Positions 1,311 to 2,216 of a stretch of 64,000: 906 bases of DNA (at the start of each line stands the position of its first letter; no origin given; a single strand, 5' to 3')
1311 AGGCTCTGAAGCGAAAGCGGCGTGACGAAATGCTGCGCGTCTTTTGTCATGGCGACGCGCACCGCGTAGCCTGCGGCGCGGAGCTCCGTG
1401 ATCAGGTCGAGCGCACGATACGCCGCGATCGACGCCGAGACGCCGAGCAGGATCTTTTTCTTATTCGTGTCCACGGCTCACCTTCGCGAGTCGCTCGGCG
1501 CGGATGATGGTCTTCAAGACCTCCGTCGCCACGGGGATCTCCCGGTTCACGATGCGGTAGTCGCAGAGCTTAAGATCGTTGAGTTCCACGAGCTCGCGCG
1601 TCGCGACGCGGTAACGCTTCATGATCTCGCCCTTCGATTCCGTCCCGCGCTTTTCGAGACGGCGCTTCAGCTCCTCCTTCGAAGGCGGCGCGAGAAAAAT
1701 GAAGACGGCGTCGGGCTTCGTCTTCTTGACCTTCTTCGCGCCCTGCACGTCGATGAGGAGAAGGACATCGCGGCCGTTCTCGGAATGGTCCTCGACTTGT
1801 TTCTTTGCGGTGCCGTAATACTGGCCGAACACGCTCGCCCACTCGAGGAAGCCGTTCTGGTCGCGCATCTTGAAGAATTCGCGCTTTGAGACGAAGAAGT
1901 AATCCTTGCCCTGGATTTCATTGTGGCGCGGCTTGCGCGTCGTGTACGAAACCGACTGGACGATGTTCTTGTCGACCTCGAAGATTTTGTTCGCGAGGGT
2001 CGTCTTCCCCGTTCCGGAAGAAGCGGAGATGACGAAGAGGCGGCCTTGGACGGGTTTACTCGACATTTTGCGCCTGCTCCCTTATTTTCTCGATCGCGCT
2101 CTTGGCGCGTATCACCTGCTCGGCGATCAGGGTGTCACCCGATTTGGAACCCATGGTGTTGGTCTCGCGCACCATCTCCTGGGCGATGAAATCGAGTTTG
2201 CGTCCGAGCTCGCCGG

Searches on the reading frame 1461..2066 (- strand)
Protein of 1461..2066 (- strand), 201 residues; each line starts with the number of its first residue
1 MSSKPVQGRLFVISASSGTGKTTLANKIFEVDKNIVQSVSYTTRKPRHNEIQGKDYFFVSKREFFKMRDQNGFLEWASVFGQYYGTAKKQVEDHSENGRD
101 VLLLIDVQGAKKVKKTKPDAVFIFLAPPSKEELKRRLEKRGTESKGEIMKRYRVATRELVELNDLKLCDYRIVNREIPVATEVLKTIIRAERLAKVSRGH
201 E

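Call 50: find_encoding_contigs(protein=window:1461-2066:-, flank=10000, max_places=4)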
Protein window:1461-2066:- (201 aa): 6 contigs read that carry it; 3 places shown.
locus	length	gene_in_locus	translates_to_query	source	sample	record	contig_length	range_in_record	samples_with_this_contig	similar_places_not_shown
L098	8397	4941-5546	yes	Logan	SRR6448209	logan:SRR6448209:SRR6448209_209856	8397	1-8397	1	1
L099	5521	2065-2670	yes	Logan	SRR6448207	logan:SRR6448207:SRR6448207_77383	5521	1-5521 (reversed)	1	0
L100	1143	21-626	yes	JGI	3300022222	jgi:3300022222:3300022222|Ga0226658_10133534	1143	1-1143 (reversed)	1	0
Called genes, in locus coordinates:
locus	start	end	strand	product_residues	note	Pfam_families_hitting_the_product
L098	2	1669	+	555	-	?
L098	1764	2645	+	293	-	PF00142:Fer4_NifH (faint), PF01656:CbiA, PF02374:ArsA_ATPase (weak), PF06564:CBP_BcsQ, PF09140:MipZ, PF10609:ParA, PF13614:AAA_31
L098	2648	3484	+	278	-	PF02195:ParB_N, PF17762:HTH_ParB, PF23552:ParB_C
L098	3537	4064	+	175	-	PF00334:NDK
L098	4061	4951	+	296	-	PF03755:YicC-like_N, PF08340:YicC-like_C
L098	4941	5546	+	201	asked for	PF00625:Guanylate_kin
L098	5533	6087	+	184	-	PF02441:Flavoprotein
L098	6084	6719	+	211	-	PF04127:DFP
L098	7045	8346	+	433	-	PF01145:Band_7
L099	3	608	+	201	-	?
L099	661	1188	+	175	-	PF00334:NDK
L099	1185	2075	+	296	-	PF03755:YicC-like_N, PF08340:YicC-like_C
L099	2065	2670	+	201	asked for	PF00625:Guanylate_kin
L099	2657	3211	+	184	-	PF02441:Flavoprotein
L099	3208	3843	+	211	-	PF04127:DFP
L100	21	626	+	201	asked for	PF00625:Guanylate_kin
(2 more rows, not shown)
